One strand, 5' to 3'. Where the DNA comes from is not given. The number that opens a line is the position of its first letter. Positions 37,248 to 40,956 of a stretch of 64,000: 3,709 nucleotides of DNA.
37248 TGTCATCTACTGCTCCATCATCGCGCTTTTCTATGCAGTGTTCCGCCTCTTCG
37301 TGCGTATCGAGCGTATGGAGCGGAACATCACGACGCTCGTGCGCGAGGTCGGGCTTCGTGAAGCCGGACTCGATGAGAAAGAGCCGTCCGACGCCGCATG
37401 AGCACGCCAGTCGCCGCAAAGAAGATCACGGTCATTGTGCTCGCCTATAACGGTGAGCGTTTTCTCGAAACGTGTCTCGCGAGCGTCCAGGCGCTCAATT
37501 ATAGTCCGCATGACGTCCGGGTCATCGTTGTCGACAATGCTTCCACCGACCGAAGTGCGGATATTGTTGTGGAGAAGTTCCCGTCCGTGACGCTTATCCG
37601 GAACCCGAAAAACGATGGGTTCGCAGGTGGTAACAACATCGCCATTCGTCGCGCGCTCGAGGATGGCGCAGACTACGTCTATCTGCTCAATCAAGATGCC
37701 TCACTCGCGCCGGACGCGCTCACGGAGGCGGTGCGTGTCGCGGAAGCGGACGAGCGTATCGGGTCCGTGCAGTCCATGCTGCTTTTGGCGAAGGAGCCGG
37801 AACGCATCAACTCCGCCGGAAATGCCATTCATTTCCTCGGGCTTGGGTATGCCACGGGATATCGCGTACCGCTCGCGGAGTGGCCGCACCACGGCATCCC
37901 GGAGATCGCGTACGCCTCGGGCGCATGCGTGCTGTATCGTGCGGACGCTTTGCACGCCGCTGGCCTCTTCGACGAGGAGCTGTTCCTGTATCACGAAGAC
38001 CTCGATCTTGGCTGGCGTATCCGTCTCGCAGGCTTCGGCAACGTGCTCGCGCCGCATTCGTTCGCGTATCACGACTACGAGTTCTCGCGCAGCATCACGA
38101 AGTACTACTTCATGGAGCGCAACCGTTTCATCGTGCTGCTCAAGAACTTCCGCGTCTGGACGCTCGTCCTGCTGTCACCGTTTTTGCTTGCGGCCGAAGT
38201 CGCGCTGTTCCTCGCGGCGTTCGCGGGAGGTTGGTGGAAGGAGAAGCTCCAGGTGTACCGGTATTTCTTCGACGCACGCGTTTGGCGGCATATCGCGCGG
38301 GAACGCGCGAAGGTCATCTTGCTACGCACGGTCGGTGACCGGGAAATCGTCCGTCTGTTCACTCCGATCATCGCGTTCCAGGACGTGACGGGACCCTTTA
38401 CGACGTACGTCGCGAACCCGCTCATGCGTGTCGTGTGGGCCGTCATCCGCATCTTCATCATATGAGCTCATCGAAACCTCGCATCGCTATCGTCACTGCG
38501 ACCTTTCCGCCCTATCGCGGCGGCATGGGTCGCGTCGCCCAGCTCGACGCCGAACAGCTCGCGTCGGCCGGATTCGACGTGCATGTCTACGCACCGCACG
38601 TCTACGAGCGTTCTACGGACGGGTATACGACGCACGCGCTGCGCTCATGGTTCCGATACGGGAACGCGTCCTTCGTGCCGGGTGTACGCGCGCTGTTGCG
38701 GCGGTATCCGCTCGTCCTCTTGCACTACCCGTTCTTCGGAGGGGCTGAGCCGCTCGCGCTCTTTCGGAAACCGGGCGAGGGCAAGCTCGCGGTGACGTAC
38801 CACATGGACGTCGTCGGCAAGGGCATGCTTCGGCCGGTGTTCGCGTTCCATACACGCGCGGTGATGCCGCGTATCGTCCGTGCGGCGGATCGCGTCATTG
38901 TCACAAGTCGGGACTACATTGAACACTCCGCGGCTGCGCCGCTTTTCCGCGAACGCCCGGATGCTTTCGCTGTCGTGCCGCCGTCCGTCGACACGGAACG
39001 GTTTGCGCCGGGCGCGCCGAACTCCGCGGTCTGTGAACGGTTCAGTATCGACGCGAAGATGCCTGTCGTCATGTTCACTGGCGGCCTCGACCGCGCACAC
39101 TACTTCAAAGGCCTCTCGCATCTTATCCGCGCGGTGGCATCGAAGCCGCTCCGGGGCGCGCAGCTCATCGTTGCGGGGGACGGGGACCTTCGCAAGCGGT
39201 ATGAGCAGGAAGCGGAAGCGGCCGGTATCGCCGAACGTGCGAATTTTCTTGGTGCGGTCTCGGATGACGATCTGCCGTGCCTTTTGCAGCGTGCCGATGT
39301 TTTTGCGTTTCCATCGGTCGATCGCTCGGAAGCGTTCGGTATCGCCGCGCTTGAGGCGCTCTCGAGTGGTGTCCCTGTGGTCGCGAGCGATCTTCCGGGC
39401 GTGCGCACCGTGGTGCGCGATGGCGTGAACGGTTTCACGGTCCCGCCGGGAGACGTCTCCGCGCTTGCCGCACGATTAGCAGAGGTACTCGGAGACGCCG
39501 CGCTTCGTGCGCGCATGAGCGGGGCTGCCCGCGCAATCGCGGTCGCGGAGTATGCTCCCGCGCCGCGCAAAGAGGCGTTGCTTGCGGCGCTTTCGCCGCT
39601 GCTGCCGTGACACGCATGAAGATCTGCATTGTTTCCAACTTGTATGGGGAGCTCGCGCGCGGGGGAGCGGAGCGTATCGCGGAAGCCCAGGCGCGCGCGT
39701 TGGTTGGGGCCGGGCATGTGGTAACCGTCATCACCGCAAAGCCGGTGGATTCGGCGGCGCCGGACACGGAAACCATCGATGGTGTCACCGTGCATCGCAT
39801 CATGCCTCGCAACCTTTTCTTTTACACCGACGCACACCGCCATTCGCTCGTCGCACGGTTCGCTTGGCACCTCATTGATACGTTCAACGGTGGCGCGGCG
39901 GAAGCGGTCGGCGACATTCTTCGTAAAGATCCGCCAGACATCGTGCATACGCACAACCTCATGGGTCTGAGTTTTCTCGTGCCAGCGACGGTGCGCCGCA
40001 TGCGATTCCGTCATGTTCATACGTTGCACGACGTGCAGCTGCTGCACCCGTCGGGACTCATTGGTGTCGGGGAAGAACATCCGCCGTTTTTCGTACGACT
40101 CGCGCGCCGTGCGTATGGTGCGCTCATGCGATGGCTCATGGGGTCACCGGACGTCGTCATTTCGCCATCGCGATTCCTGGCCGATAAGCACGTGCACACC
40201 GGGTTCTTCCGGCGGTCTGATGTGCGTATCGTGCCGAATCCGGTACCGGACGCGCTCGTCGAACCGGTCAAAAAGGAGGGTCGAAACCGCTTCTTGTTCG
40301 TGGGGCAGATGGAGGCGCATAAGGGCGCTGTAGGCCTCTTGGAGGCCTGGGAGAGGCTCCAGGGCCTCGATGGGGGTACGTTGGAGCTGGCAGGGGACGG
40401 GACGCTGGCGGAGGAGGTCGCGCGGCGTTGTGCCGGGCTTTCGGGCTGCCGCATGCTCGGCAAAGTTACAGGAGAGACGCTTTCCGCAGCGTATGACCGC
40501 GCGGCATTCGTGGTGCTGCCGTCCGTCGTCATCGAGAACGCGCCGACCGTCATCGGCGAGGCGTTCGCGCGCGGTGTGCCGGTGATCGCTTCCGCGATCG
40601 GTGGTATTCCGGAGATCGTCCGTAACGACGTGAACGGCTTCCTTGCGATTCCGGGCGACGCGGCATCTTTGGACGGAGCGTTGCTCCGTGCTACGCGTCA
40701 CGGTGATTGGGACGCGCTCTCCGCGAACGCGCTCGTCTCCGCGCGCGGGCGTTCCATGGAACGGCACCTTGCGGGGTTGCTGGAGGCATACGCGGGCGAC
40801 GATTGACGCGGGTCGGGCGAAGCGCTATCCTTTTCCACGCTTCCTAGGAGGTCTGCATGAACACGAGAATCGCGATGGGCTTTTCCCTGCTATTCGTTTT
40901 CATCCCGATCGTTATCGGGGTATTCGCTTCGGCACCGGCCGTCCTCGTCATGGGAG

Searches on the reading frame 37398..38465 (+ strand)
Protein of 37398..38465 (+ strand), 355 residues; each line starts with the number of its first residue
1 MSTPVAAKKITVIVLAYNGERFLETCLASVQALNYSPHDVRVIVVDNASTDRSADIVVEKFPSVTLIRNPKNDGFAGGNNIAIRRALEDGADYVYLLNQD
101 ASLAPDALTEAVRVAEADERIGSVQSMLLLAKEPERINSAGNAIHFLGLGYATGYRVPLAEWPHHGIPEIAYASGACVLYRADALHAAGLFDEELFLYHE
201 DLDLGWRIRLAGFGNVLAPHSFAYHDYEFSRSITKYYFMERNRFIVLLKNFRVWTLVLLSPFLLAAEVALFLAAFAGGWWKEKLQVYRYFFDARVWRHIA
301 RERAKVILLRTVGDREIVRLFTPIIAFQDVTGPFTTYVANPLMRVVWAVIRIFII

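Call 65: search_protein_families(library=pfam, proteins=[window:37398-38465:+], max_evalue=0.001)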
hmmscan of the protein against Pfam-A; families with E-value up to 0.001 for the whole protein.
window:37398-38465:+ (355 aa): 3 families
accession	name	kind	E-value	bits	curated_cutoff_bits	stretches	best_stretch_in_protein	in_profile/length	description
PF00535.33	Glycos_transf_2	-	7.8e-23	81.7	23.3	1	11-185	1-164/168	Glycosyl transferase family 2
PF13641.12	Glyco_tranf_2_3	-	3.1e-19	70.3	27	1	10-232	3-216/230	Glycosyltransferase like family 2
PF13632.12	Glyco_trans_2_3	-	0.0004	20.7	27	0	93-266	1-172/198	Glycosyl transferase family group 2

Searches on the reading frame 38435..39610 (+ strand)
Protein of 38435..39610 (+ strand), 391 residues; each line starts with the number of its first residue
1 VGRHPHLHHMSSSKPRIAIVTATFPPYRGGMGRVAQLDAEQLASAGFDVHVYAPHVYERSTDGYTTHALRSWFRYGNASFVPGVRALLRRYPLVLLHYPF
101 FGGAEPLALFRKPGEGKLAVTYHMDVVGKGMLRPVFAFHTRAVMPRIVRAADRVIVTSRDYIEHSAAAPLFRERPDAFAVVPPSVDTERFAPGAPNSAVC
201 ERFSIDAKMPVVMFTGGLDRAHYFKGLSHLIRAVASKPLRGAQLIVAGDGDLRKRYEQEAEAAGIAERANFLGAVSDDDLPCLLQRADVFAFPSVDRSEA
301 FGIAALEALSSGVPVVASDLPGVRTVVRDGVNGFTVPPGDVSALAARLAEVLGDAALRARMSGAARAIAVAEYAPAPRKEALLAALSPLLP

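Call 65: search_protein_families(library=pfam, proteins=[window:38435-39610:+], max_evalue=0.001)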
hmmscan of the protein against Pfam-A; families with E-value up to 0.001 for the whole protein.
window:38435-39610:+ (391 aa): 6 families
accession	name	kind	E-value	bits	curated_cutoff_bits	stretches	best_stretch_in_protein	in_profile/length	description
PF00534.26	Glycos_transf_1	-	5.7e-38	130.6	26.4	1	212-366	18-170/172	Glycosyl transferases group 1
PF13692.12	Glyco_trans_1_4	-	4.6e-34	118.2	27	1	210-354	2-142/142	Glycosyl transferases group 1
PF13439.12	Glyco_transf_4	-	1.3e-13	51.7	28.5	1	29-189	2-170/170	Glycosyltransferase Family 4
PF13579.12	Glyco_trans_4_4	-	2.5e-11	44.6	29.7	1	29-174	1-151/158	Glycosyl transferase 4-like domain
PF20706.3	GT4-conflict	-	1.3e-09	37.9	26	1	181-333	168-326/385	Family 4 Glycosyltransferase in conflict systems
PF13524.12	Glyco_trans_1_2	-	1.5e-06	28.7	25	1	230-383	5-143/144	Glycosyl transferase-like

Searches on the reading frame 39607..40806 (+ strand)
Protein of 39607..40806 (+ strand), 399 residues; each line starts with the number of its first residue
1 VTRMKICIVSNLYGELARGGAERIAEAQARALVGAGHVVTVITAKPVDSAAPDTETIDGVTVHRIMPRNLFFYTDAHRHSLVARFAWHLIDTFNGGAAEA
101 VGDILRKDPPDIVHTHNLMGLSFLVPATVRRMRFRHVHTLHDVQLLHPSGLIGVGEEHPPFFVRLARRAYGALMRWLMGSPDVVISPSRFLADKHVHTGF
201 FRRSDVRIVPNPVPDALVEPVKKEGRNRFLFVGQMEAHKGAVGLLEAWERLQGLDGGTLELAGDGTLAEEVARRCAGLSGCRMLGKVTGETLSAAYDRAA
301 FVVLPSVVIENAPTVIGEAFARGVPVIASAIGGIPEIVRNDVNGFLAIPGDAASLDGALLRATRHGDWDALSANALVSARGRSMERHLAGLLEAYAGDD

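Call 65: search_protein_families(library=pfam, proteins=[window:39607-40806:+], max_evalue=0.001)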
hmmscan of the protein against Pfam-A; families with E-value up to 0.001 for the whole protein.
window:39607-40806:+ (399 aa): 4 families
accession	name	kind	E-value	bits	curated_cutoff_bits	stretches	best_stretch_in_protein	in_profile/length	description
PF13692.12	Glyco_trans_1_4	-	5.1e-25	88.8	27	1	227-362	2-139/142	Glycosyl transferases group 1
PF00534.26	Glycos_transf_1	-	1.1e-23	84.1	26.4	1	221-361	10-154/172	Glycosyl transferases group 1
PF13439.12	Glyco_transf_4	-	9.1e-22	78.3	28.5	1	19-214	2-167/170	Glycosyltransferase Family 4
PF13579.12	Glyco_trans_4_4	-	1e-19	71.9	29.7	1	19-211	1-157/158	Glycosyl transferase 4-like domain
